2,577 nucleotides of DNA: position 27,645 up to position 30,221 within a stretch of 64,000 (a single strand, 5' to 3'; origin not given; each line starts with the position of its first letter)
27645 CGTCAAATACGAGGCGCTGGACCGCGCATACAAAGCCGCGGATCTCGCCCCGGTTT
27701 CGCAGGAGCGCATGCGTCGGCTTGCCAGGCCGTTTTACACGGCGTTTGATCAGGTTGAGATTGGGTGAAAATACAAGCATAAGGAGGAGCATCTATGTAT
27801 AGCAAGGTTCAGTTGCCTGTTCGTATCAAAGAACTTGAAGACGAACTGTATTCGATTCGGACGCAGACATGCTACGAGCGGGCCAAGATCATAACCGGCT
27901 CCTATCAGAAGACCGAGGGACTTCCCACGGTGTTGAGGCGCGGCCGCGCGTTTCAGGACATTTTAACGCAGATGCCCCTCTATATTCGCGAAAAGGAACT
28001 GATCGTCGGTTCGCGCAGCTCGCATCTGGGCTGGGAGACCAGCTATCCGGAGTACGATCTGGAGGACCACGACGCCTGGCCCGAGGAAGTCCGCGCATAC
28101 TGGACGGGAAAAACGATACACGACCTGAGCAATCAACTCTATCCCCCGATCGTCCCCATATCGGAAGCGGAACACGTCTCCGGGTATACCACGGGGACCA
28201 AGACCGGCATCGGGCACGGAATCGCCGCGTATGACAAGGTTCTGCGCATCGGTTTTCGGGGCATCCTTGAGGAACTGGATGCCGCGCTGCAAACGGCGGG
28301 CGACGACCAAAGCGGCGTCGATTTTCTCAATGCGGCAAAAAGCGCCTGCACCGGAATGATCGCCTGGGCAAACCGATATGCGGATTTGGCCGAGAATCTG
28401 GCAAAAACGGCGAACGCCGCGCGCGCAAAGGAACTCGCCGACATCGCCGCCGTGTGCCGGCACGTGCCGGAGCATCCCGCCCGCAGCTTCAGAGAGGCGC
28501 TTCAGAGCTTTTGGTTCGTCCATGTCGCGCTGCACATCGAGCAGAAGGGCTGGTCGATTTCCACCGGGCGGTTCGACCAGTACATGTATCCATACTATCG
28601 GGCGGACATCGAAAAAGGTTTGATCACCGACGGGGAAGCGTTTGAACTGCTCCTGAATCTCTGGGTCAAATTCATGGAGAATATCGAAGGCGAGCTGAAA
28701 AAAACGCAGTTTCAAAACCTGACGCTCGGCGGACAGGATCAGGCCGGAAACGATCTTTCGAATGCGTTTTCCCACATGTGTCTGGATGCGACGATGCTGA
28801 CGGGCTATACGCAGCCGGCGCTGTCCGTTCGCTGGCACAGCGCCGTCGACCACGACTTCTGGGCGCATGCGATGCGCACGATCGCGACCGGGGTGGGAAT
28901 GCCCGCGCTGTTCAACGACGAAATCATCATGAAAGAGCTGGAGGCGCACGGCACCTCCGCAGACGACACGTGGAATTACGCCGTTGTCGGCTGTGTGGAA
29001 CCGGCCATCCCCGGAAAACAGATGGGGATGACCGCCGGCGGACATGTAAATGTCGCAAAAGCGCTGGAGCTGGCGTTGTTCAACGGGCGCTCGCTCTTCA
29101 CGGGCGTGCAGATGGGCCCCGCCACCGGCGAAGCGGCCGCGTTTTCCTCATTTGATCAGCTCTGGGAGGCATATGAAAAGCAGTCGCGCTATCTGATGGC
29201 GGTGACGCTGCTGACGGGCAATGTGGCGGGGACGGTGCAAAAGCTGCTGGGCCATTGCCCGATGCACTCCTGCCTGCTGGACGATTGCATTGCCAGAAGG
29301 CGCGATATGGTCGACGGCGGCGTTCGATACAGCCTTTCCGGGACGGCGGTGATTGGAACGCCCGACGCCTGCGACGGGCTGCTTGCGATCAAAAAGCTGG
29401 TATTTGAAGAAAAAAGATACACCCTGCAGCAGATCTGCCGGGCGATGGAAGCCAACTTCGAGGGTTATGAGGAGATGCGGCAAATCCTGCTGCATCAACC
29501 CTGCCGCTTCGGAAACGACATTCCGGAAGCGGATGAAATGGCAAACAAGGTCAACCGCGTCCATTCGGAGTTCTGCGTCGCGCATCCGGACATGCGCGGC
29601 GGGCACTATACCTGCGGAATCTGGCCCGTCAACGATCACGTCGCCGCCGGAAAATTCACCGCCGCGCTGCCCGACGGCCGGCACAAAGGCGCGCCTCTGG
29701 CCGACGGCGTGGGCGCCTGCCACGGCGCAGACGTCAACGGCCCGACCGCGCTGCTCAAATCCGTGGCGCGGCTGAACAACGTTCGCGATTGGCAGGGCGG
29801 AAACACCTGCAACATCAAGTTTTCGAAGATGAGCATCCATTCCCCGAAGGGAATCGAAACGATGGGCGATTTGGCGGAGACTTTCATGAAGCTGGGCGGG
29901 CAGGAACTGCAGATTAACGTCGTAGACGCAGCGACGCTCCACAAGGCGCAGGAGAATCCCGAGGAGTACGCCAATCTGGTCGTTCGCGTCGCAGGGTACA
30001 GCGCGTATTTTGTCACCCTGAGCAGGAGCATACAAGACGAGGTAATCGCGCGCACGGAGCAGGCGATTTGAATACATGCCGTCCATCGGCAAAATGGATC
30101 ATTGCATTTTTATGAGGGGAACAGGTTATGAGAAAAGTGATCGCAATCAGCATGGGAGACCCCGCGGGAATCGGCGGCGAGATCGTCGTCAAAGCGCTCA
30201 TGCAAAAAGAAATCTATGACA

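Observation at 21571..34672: Orphan glycyl-radical-enzyme operon joined to a TRAP importer and a C4 acid-sugar kinase/PdxA-type dehydrogenase module (main candidate for a new pathway)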

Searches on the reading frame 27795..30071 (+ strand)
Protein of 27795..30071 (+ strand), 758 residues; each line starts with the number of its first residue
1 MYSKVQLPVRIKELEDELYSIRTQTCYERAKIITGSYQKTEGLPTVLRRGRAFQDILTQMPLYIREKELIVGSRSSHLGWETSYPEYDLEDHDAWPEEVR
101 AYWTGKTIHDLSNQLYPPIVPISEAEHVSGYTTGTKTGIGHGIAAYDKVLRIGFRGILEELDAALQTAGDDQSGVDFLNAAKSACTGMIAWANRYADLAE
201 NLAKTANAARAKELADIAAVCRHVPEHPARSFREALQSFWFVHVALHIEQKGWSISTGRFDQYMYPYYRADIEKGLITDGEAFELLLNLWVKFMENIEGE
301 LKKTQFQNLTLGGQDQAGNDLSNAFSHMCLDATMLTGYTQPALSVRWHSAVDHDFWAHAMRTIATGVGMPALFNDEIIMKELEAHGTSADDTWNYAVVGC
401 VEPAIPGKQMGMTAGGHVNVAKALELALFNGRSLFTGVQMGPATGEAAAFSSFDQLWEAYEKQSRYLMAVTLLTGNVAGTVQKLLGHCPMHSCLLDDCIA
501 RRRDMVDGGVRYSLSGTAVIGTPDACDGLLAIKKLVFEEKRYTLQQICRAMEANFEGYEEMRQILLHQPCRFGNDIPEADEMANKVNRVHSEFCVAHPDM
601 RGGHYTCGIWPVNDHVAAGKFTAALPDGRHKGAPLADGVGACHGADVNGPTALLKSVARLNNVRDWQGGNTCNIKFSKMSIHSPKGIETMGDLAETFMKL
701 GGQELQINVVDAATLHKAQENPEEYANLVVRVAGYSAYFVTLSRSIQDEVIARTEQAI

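Call 3: search_protein_families(library=pfam, proteins=[window:27795-30071:+])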
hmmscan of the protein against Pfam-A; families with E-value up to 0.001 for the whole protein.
window:27795-30071:+ (758 aa): 2 families
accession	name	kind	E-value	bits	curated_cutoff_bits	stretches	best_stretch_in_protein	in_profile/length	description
PF02901.20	PFL-like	-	2.4e-172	575.4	24.3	1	10-619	4-647/647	Pyruvate formate lyase-like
PF01228.26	Gly_radical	-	1.2e-25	90.5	22.2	1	636-740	2-106/106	Glycine radical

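Call 4: search_protein_families(library=ncbifam, proteins=[window:27795-30071:+])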
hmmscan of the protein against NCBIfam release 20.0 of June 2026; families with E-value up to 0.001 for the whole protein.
window:27795-30071:+ (758 aa): 12 families
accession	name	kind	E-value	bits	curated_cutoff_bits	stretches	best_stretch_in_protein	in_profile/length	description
TIGR01774.1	PFL2-3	subfamily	1.4e-181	605.6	678.2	2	90-757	107-785/786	formate C-acetyltransferase/glycerol dehydratase family glycyl radical enzyme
NF048011.1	SfplDhtHpsGDes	equivalog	1.5e-157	526.2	1000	2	88-756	125-819/821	(2S)-3-sulfopropanediol dehydratase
NF043068.1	glycl_HYPD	equivalog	2.6e-145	485.5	1100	2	97-757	112-783/784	trans-4-hydroxy-L-proline dehydratase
NF007437.0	PRK09983.1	equivalog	9.2e-137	457.2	1109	2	90-756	106-763/765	formate C-acetyltransferase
NF048009.1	SfplDhtHpfGKleb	equivalog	1.7e-136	456.5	1000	2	98-755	139-821/824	(2S)-3-sulfopropanediol dehydratase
TIGR04394.1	choline_CutC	equivalog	1.1e-130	437.6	1050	2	90-754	106-784/789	choline trimethylamine-lyase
NF033718.1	indole_decarb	equivalog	1.1e-114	384.5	1100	3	89-559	157-647/868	indoleacetate decarboxylase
NF033715.1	glycyl_HPDL_Lrg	equivalog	1.8e-91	307.3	1150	2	101-560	182-682/901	4-hydroxyphenylacetate decarboxylase large subunit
TIGR01255.1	pyr_form_ly_1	equivalog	2.9e-33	115.3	994.2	1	196-754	202-739/744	formate C-acetyltransferase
NF038360.1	rad_fix_GrcA3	exception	1.9e-15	56.7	158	1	687-754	6-73/78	autonomous glycyl radical cofactor GrcA3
NF008341.1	PRK11127.1-1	equivalog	2.2e-13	50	145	1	705-754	26-75/80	autonomous glycyl radical cofactor GrcA2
TIGR04365.1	spare_glycyl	equivalog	1e-10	42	170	1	700-754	67-121/126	autonomous glycyl radical cofactor GrcA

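Call 7: search_solved_structures(query=window:27795-30071:+, max_evalue=1e-20, show_alignments=2)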
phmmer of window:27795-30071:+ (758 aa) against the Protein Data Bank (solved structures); distinct sequences matched with E-value up to 1e-20: 35.
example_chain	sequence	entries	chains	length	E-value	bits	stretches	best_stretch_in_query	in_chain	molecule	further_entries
5i2a_A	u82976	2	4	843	4.6e-156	524.4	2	9-555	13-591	Diol-dehydratase | Diol dehydratase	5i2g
1r8w_A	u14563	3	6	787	6.9e-142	477.6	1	14-756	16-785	glycerol dehydratase | B12-independent glycerol dehydratase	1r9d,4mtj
9rco_A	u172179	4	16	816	1e-141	477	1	14-757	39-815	Glycyl radical protein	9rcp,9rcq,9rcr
9f3w_A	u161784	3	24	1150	4.7e-138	464.9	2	8-754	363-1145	Choline trimethylamine-lyase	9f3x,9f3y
6lon_B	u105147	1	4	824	4.7e-121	408.7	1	96-757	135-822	PFL2/glycerol dehydratase family glycyl radical enzyme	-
5ymr_B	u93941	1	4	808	5.9e-118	398.4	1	97-755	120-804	Formate acetyltransferase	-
7kq3_A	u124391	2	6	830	1.5e-117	397.1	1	90-754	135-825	Isethionate sulfite-lyase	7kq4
8id1_A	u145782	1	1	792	5.3e-117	395.3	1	5-757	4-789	Formate C-acetyltransferase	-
8yjo_A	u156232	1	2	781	1.1e-116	394.3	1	90-755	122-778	Probable dehydratase PflD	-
6vxc_A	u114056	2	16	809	1.1e-115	390.9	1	10-757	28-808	Trans-4-hydroxy-L-proline dehydratase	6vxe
8id0_A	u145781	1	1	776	3.4e-114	386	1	91-756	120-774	formate C-acetyltransferase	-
2f3o_A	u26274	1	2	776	9.2e-114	384.6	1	80-754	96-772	pyruvate formate-lyase 2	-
8iof_A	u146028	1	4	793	4.3e-113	382.4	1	90-755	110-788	Benzylsuccinate synthase alpha subunit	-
5a0u_A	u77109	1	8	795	1.1e-108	367.9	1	8-754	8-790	CHOLINE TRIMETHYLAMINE LYASE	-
5a0z_A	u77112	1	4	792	1.1e-108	367.8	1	9-754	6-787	CHOLINE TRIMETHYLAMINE LYASE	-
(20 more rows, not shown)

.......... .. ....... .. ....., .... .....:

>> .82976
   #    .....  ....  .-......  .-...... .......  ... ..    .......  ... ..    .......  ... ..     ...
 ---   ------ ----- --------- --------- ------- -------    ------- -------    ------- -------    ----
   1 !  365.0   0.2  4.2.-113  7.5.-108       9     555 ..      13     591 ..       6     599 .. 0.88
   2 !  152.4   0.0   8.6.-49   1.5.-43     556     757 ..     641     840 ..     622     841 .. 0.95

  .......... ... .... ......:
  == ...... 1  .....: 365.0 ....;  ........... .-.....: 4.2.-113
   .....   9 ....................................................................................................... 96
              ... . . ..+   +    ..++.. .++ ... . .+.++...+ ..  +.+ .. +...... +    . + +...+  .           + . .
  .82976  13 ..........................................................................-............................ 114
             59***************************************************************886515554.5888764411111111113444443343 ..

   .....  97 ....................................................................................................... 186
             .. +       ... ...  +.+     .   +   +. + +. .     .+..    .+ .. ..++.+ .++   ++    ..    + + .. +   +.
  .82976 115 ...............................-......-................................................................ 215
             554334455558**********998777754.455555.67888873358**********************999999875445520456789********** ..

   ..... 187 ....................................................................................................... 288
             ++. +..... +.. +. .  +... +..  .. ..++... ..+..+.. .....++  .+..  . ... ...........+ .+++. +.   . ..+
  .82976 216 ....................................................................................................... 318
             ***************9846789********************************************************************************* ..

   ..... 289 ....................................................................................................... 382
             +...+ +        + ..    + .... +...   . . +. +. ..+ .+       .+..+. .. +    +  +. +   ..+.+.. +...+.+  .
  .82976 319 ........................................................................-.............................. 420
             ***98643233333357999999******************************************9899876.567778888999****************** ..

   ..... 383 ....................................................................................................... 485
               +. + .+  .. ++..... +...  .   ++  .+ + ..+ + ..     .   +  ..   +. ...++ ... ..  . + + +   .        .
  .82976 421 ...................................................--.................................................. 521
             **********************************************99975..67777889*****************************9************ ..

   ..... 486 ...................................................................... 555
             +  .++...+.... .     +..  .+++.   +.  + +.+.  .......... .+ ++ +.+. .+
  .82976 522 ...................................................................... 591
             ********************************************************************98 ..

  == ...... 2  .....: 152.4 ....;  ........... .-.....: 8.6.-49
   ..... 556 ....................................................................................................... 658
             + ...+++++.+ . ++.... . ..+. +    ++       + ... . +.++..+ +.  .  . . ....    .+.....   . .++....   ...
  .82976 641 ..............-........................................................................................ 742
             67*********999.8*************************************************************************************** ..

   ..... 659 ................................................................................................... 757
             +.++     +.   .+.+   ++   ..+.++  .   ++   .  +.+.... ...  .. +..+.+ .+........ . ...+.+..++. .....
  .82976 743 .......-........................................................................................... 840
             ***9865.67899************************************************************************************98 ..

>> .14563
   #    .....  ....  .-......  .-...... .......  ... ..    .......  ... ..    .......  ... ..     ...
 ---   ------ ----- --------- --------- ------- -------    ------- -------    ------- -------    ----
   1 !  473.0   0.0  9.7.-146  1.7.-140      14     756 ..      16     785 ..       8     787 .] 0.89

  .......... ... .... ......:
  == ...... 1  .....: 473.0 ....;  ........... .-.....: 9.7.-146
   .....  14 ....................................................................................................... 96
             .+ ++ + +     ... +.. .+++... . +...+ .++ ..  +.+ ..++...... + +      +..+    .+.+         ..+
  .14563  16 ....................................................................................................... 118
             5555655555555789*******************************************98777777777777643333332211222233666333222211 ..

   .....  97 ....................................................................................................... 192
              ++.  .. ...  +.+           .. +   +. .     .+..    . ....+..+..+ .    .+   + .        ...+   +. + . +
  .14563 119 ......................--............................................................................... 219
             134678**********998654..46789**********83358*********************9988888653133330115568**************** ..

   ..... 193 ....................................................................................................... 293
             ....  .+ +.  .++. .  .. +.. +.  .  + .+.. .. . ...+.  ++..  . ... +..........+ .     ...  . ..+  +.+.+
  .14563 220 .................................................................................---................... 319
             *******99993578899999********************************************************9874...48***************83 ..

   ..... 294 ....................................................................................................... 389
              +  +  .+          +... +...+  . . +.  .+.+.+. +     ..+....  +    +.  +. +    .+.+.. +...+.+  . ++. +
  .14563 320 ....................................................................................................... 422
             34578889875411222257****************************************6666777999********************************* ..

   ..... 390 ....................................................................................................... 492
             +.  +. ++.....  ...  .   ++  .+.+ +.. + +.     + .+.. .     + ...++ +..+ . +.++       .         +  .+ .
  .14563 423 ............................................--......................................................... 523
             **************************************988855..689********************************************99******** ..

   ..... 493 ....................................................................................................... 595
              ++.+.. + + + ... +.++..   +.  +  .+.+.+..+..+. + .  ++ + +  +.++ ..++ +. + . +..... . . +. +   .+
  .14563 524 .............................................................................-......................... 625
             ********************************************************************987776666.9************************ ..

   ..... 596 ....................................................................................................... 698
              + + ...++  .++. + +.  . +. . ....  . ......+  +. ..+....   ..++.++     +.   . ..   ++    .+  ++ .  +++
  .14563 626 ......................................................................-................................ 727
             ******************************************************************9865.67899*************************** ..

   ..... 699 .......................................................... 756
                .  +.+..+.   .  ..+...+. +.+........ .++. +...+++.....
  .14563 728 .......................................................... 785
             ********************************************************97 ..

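Call 8: find_homologous_proteins(query=window:27795-30071:+, max_evalue=1e-50)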
Query window:27795-30071:+ (758 aa): 2464 proteins with E <= 1e-50 among 8000 candidates; the best 120 are listed.
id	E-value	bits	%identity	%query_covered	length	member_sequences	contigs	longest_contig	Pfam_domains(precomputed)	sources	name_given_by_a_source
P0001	0.0e+0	1771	100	100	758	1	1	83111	PF02901.21,PF01228.27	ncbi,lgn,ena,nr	ncbi:MAG: hypothetical protein GX417_13290 [Clostridiales bacterium]|nr:hypothetical protein [Clostr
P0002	0.0e+0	1071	60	99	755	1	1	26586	PF02901.21,PF01228.27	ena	-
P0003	0.0e+0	1061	60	99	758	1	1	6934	PF02901.21,PF01228.27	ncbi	-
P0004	0.0e+0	1053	60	99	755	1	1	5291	PF02901.21,PF01228.27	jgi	jgi:formate C-acetyltransferase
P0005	0.0e+0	1049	59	100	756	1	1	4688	PF02901.21,PF01228.27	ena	-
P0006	0.0e+0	1047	59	99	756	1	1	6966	PF02901.21,PF01228.27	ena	-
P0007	0.0e+0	1037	59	99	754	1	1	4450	PF02901.21,PF01228.27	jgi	jgi:formate C-acetyltransferase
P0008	0.0e+0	1036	59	99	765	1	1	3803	PF02901.21,PF01228.27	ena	-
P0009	0.0e+0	1035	60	99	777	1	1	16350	PF02901.21,PF01228.27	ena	-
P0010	0.0e+0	1032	59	99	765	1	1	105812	PF02901.21,PF01228.27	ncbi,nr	ncbi:MAG: hypothetical protein FWH01_00405 [Oscillospiraceae bacterium]|nr:hypothetical protein [Osc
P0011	0.0e+0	1026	59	99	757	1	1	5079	PF02901.21,PF01228.27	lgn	-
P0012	0.0e+0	1011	58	99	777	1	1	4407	PF02901.21,PF01228.27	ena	-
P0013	3.3e-298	1009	58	99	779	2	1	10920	PF02901.21,PF01228.27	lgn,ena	-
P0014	4.0e-298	1009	58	99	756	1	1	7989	PF02901.21,PF01228.27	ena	-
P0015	6.8e-298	1008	58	99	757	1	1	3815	PF02901.21,PF01228.27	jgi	jgi:formate C-acetyltransferase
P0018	8.5e-293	992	58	99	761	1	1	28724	PF02901.21,PF01228.27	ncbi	-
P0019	1.7e-292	990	57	99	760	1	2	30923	PF02901.21,PF01228.27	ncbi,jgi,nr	ncbi:MAG: glycyl radical protein [Ruminococcaceae bacterium]|nr:glycyl radical protein [Oscillospira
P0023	3.3e-289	980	57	99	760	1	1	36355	PF02901.21,PF01228.27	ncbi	-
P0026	1.4e-282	958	56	99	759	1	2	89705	PF02901.21,PF01228.27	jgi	-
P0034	2.8e-276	937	54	100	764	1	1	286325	PF02901.21,PF01228.27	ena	-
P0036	5.2e-276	936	54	99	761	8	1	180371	PF02901.21,PF01228.27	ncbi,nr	ncbi:MAG: hypothetical protein IJM76_01610 [Lachnospiraceae bacterium]|nr:hypothetical protein [Lach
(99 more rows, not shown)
